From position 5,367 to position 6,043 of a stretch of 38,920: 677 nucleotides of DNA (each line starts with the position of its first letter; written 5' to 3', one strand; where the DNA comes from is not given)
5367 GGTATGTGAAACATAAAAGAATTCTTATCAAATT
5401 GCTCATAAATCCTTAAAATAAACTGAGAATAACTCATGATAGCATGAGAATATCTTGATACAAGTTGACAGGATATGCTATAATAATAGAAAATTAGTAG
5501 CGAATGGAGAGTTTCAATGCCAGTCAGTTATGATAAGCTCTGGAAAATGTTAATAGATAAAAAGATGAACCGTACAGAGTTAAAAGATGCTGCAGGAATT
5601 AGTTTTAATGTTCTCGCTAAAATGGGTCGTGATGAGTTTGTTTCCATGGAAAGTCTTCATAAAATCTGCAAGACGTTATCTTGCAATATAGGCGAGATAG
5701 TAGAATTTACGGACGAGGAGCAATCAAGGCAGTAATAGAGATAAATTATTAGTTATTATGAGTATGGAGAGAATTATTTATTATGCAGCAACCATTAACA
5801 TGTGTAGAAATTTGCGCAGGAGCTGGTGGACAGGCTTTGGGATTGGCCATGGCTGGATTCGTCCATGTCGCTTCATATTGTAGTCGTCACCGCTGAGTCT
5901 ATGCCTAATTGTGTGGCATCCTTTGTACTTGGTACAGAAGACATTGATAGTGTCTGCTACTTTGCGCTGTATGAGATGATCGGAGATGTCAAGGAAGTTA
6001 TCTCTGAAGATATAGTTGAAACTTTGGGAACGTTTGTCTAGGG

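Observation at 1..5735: Exact 128-bp duplication of the operator-promoter-RBS-5' end of two paralogous controller-protein genes, one driving an RM operon and the other a non-RM effector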

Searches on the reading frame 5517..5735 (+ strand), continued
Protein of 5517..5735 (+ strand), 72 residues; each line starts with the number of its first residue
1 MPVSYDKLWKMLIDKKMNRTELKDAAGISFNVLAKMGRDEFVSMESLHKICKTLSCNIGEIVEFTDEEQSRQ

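Call 80: search_protein_families(library=pfam, proteins=[L013:7057-7467:+, L055:3646-4398:+, L002:2710-3594:+, L082:4155-5108:+, L035:7119-8258:+, L032:1023-2543:+, L045:3354-5471:+, L059:4055-5008:+, L095:7132-8217:+, L098:7081-9018:+], max_evalue=0.001)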
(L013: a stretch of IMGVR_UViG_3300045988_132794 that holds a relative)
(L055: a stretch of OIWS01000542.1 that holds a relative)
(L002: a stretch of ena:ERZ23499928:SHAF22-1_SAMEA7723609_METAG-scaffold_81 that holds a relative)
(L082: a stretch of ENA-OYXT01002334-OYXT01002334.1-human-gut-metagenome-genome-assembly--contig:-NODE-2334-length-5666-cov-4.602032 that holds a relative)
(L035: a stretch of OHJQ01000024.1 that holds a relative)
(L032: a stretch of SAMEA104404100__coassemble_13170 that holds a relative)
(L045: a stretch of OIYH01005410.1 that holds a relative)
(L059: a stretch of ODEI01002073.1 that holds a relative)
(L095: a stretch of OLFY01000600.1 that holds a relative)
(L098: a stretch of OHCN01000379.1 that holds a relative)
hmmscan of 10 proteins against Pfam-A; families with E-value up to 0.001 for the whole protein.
L013:7057-7467:+ (137 aa): 1 family
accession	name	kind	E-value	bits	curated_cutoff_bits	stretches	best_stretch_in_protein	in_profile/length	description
PF03852.21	Vsr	-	3.8e-31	107.2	27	1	3-73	2-72/74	DNA mismatch endonuclease Vsr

L055:3646-4398:+ (251 aa): 3 families
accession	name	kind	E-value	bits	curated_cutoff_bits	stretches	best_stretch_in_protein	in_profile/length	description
PF08980.16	DUF1883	-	6.9e-37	125.7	26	1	1-86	1-86/89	Domain of unknown function (DUF1883)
PF13676.11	TIR_2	-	7.8e-21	75.2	28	1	118-213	1-94/122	TIR domain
PF01582.25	TIR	-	1.2e-14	54.9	21.3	1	116-235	2-122/179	TIR domain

L002:2710-3594:+ (295 aa): 1 family
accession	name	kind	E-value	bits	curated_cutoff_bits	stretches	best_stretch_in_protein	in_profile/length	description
PF02086.21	MethyltransfD12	-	1.7e-25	90.6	22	1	11-250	1-242/253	D12 class N6 adenine-specific DNA methyltransferase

L082:4155-5108:+ (318 aa): 2 families
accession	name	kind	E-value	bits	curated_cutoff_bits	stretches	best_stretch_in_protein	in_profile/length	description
PF10987.13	DUF2806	-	2.5e-22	80.2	24.5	1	70-276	12-217/221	Protein of unknown function (DUF2806)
PF14337.13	Abi_alpha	-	3.3e-05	24.4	29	1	109-266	37-195/196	Abortive infection alpha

L035:7119-8258:+ (380 aa): 1 family
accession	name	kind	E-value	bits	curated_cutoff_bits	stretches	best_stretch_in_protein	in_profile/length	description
PF03235.19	GmrSD_N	-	3e-31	109.6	33.2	1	31-212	3-198/199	GmrSD restriction endonuclease, N-terminal domain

L032:1023-2543:+ (507 aa): 0 families

L045:3354-5471:+ (706 aa): 3 families
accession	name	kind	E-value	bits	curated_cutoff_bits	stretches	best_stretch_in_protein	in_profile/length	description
PF13175.12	AAA_15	-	2.9e-26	93.4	32.1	1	12-451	1-374/374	AAA ATPase domain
PF13304.12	AAA_21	-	6.3e-13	49.9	27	1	373-452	229-304/304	AAA domain, putative AbiEii toxin, Type IV TA system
PF02463.25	SMC_N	-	0.00022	21.2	40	0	14-53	2-43/220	RecF/RecN/SMC N terminal domain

L059:4055-5008:+ (318 aa): 1 family
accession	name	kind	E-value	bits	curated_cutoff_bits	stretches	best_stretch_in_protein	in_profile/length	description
PF01909.29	NTP_transf_2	-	0.00015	22.5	21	1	63-133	11-47/93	Nucleotidyltransferase domain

L095:7132-8217:+ (362 aa): 0 families

L098:7081-9018:+ (646 aa): 0 families

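Call 81: predict_structure(alignment_id=A4)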
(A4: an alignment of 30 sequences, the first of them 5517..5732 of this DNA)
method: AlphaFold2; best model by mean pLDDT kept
length: 72 residues; sequences in the alignment: 30
mean_pLDDT: 77.9   pTM: 0.61
mean pLDDT of the five models: 77.9, 73.9, 65.0, 61.5, 53.4
residues with pLDDT >= 90: 0; 70-90: 61; 50-70: 4; < 50: 7
segments of 3 or more residues with pLDDT < 50: 66-72
pLDDT, mean of each block of 10 residues (from residue 1): 79 86 87 78 85 84 56 37
secondary structure, 60 per line:
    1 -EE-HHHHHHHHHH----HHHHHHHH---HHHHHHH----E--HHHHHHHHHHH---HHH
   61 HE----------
elements in order: H5-14 H19-26 H30-36 H44-54 H58-61

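Call 83: fold_search(model_id=the predicted structure, library=pdb)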
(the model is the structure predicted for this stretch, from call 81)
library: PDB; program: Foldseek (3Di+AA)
matches with E <= 10: 495; with E <= 0.001: 2
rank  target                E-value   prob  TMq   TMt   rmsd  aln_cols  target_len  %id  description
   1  3tyr_A                1.2e-05  1.00  0.77  0.74   1.5        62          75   48  Crystal structure of transcriptional regulator VanUg, Form I (released 2011-10-12)
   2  3tyr_B                2.7e-05  1.00  0.77  0.75   1.5        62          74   48  Crystal structure of transcriptional regulator VanUg, Form I (released 2011-10-12)
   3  2b5a_B                1.7e-03  1.00  0.64  0.61   1.7        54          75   30  C.BclI, Control Element of the BclI Restriction-Modification System (released 2006-01-03)
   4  2b5a_A                2.5e-03  1.00  0.62  0.59   1.9        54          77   30  C.BclI, Control Element of the BclI Restriction-Modification System (released 2006-01-03)
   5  2b5a_C                2.8e-03  1.00  0.63  0.60   1.7        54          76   30  C.BclI, Control Element of the BclI Restriction-Modification System (released 2006-01-03)
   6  3b7h                  5.4e-03  1.00  0.66  0.63   3.0        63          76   17  Crystal structure of the prophage Lp1 protein 11 (released 2007-12-04)
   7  3g7d                  5.7e-03  1.00  0.74  0.14   2.3        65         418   15  Native PhpD with Cadmium Atoms (released 2009-06-09)
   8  3gbf                  7.0e-03  1.00  0.74  0.14   2.3        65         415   15  Phpd with cadmium complexed with hydroethylphosphonate (HEP) (released 2009-06-09)
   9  3f52_A                7.4e-03  1.00  0.61  0.57   1.9        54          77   28  Crystal structure of the clp gene regulator ClgR from C. glutamicum (released 2008-11-18)
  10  5woq_C                7.9e-03  1.00  0.63  0.56   1.9        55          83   29  Crystal structure of an XRE family protein transcriptional regulator from Mycobacterium smegmatis (released 2017-08-16)
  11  5woq_B                7.9e-03  1.00  0.63  0.55   1.9        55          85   29  Crystal structure of an XRE family protein transcriptional regulator from Mycobacterium smegmatis (released 2017-08-16)
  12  7t5u                  8.5e-03  1.00  0.62  0.67   1.9        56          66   23  Structure of E. coli MS115-1 CapH N-terminal domain (released 2022-09-14)
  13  3rzz                  9.0e-03  1.00  0.73  0.13   2.4        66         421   17  Structure of Hydroxyethylphoshphonate Dioxygenase Y98F Mutant (released 2011-07-20)
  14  3f51_D                9.6e-03  1.00  0.62  0.50   1.8        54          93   28  Crystal Structure of the clp gene regulator ClgR from Corynebacterium glutamicum (released 2008-11-18)
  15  5woq_A                9.6e-03  1.00  0.63  0.57   1.9        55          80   29  Crystal structure of an XRE family protein transcriptional regulator from Mycobacterium smegmatis (released 2017-08-16)
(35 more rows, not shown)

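Call 86: search_dna_similar(query=window:5517-5732:+, collection=plasmids, mode=protein, max_rows=15)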
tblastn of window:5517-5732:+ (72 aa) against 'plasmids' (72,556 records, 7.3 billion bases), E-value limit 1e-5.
Records with a match: 73; places in all: 90; records where one place covers at least 80% of the query: 70.
Best place of each record, by identity: 60-80% 4; <60% 69.
By first word of the organism name: Enterococcus 32; Ligilactobacillus 6; Clostridium 5; Lactococcus 5; Streptococcus 3; Subdoligranulum 3; Bacillus 2; Paenibacillus 2; Latilactobacillus 2; Monoglobus 1; and 12 more.
By predicted mobility (MOB-suite, as given by PLSDB): non-mobilizable 42; conjugative 24; mobilizable 7.
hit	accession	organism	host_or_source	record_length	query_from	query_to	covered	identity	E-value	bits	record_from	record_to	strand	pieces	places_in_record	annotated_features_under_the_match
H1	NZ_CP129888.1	Enterococcus lactis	milk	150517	1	64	89%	67.2%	2e-24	100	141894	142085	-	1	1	helix-turn-helix transcriptional regulator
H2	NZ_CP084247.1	Enterococcus lactis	goat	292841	1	64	89%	65.6%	8e-24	99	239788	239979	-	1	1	helix-turn-helix transcriptional regulator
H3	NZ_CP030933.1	Enterococcus gilvus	cow,milk,milk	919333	1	65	90%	64.6%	3e-23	97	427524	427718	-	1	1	helix-turn-helix transcriptional regulator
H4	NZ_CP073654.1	Clostridium beijerinckii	cell culture,fermentation bioreactor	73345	1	67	93%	61.2%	2e-22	95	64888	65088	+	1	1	helix-turn-helix transcriptional regulator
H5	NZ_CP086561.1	Enterococcus faecalis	mixed culture,rectal swab samples of pig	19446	1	71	99%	54.9%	8e-19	85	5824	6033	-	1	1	helix-turn-helix transcriptional regulator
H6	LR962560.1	Enterococcus faecalis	-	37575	1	71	99%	54.9%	8e-19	85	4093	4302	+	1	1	record has no annotation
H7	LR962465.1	Enterococcus faecalis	-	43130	1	71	99%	54.9%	8e-19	85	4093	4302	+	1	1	record has no annotation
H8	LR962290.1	Enterococcus faecalis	-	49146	1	71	99%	54.9%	8e-19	85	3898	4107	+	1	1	record has no annotation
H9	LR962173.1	Enterococcus faecalis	-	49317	1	71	99%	54.9%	8e-19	85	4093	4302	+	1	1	record has no annotation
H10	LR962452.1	Enterococcus faecalis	-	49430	1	71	99%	54.9%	8e-19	85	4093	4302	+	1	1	record has no annotation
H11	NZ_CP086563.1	Enterococcus faecalis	mixed culture,rectal swab samples of pig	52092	1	71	99%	54.9%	8e-19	85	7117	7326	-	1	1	helix-turn-helix transcriptional regulator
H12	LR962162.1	Enterococcus faecalis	-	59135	1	71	99%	54.9%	8e-19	85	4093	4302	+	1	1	none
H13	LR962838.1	Enterococcus faecalis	-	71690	1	71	99%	54.9%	8e-19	85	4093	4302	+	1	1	none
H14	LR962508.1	Enterococcus faecalis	-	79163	1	71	99%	54.9%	8e-19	85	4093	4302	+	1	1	none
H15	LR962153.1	Enterococcus faecalis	-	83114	1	71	99%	54.9%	8e-19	85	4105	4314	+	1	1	none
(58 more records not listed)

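Call 87: search_dna_similar(query=window:5517-5732:+, collection=phages, mode=protein, max_rows=15)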
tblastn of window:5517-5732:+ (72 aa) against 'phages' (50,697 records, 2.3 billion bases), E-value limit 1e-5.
Records with a match: 43; places in all: 44; records where one place covers at least 80% of the query: 43.
Best place of each record, by identity: <60% 43.
By first word of the organism name: Bacteriophage 16; Paenibacillus 7; Streptococcus 5; phage 3; Acutalibacteraceae 2; Anaeroplasmataceae 1; Clostridium 1; Oscillospirales 1; Erysipelothrix 1; Terrisporobacter 1; and 5 more.
By host as written in the record: - 17; Paenibacillus larvae ATCC 9545 5; Acutalibacteraceae 2; Paenibacillus larvae 2; Anaeroplasmataceae 1; Clostridium botulinum BKT2873 1; Streptococcus agalactiae 20280_6_181 1; Streptococcus dysgalactiae subsp. equisimilis 1; and 13 more.
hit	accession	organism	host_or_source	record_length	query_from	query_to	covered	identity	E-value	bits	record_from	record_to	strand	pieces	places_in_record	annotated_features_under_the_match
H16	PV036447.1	Anaeroplasmataceae phage NatCom_34063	Anaeroplasmataceae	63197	1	71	99%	53.5%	9e-10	58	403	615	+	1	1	hypothetical protein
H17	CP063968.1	Clostridium phage CWou-2020b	Clostridium botulinum BKT2873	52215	1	68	94%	55.9%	1e-20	89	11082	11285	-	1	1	helix-turn-helix transcriptional regulator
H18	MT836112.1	Bacteriophage sp.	human fecal samples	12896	1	68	94%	55.9%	2e-17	80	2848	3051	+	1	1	record has no annotation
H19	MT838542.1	Bacteriophage sp.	human fecal samples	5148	1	67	93%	53.7%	2e-16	76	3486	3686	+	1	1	record has no annotation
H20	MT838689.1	Bacteriophage sp.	human fecal samples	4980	1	68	94%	50.0%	8e-13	66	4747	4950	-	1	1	record has no annotation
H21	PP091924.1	Streptococcus phage phiStag1_20280_6_181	Streptococcus agalactiae 20280_6_181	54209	1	68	94%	48.5%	6e-14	69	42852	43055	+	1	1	yozG: DNA-binding transcriptional regulator, XRE family | DUF2326 domain-containing protein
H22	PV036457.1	phage IMGVR 15682261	human feces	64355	1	68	94%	47.1%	7e-14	69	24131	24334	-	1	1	hypothetical protein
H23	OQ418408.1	Streptococcus phage PhiSdyV1524-fexAoptrA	Streptococcus dysgalactiae subsp. ...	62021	1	66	92%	48.5%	7e-13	67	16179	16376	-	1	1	transcriptional regulator, Xre family | chromosome segregation protein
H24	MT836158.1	Bacteriophage sp.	human fecal samples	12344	1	64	89%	50.0%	8e-13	66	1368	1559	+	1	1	record has no annotation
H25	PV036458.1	Oscillospirales phage IMGVR 15609780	Oscillospirales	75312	1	72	100%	44.4%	3e-12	65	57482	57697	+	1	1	hypothetical protein (x2)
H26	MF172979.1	Erysipelothrix phage phi1605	Erysipelothrix rhusiopathiae ZJ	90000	1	69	96%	44.9%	9e-14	69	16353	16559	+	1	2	hypothetical protein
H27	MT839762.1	Bacteriophage sp.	human fecal samples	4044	1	69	96%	44.9%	2e-13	68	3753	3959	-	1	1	record has no annotation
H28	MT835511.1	Bacteriophage sp.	human fecal samples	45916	1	64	89%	48.4%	6e-11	61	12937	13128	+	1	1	record has no annotation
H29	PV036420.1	phage NatCom_9287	human feces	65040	1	67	93%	46.3%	4e-14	70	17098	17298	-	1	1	hypothetical protein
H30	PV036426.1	Acutalibacteraceae phage NatCom_11578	Acutalibacteraceae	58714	1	65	90%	46.2%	2e-11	63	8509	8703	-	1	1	hypothetical protein (x2)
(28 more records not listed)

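Call 88: get_annotated_region(hit=H1, flank=4000)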
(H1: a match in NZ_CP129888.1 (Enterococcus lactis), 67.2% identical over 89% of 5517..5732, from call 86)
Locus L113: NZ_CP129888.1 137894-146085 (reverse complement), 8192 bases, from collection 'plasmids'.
description: Enterococcus lactis strain SU-B46 plasmid pSU-B46, complete sequence
organism: Enterococcus lactis (NCBI taxid 357441)
taxonomy: Bacteria; Bacillota; Bacilli; Lactobacillales; Enterococcaceae; Enterococcus; Enterococcus lactis
host: -; source: milk; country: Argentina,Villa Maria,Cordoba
typing (MOB-suite, as given by PLSDB): conjugative; replicon Inc18,rep_cluster_893; relaxase MOBP; mating-pair formation MPF_T
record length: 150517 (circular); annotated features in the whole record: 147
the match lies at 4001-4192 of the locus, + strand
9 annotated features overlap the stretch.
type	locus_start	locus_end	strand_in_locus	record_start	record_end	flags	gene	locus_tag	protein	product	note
CDS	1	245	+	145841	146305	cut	ssb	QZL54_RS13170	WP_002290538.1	single-stranded DNA-binding protein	GO:0006310 - DNA recombination [Evidence IEA]; GO:0006281 - DNA repair [Evidence IEA]; GO:0006260 - DNA replication ...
CDS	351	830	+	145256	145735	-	-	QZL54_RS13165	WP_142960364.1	transcriptional regulator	-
CDS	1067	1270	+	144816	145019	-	-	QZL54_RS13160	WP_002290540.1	hypothetical protein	-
CDS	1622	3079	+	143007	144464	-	dcm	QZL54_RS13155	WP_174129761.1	DNA (cytosine-5-)-methyltransferase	GO:0006304 - DNA modification [Evidence IEA]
CDS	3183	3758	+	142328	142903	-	-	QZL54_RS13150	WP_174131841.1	site-specific DNA-methyltransferase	-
CDS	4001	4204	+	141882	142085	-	-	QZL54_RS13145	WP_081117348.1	helix-turn-helix transcriptional regulator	-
CDS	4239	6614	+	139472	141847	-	-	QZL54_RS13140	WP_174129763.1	EcoAI/FtnUII family type I restriction enzme subunit R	-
CDS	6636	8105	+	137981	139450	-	-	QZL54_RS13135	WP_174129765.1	class I SAM-dependent DNA methyltransferase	-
CDS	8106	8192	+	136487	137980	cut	-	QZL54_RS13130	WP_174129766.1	restriction endonuclease subunit S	-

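Call 89: get_annotated_region(hit=H4, flank=4000)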
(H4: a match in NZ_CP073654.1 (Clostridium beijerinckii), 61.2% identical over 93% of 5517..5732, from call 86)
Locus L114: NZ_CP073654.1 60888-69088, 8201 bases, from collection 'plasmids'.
description: Clostridium beijerinckii strain DSM 791 plasmid unnamed, complete sequence
organism: Clostridium beijerinckii (NCBI taxid 1520)
taxonomy: Bacteria; Bacillota; Clostridia; Eubacteriales; Clostridiaceae; Clostridium; Clostridium beijerinckii
host: -; source: cell culture,fermentation bioreactor; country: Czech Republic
typing (MOB-suite, as given by PLSDB): non-mobilizable
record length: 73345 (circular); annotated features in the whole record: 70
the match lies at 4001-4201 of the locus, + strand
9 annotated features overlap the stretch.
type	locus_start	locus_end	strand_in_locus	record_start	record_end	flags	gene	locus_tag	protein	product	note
CDS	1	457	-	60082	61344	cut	-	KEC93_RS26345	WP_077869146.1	WG repeat-containing protein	-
CDS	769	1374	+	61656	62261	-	-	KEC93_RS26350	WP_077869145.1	hypothetical protein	-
CDS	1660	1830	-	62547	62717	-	-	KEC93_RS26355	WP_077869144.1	YvrJ family protein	-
CDS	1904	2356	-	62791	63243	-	-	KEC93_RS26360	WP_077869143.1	hypothetical protein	-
CDS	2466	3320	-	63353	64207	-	-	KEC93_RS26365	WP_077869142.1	peptidoglycan-binding protein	-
CDS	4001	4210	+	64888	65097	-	-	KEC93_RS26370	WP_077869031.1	helix-turn-helix transcriptional regulator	-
CDS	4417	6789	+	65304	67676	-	-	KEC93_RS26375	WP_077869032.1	EcoAI/FtnUII family type I restriction enzme subunit R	-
CDS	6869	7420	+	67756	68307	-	-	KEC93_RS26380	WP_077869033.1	Uma2 family endonuclease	-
CDS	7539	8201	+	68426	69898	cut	-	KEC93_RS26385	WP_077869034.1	class I SAM-dependent DNA methyltransferase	-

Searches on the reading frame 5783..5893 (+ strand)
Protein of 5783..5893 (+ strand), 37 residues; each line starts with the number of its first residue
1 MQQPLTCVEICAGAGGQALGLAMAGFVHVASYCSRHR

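Call 10: search_protein_families(library=pfam, proteins=[window:5783-5893:+], max_evalue=0.01)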
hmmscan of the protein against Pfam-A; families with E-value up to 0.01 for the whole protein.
window:5783-5893:+ (37 aa): 1 family
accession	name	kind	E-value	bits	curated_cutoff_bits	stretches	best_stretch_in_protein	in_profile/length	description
PF00145.23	DNA_methylase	-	0.0017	18.3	22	1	6-31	2-27/324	C-5 cytosine-specific DNA methylase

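Call 11: search_protein_families(library=ncbifam, proteins=[window:5783-5893:+], max_evalue=0.01)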
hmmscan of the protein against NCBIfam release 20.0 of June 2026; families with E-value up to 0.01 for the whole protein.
window:5783-5893:+ (37 aa): 0 families
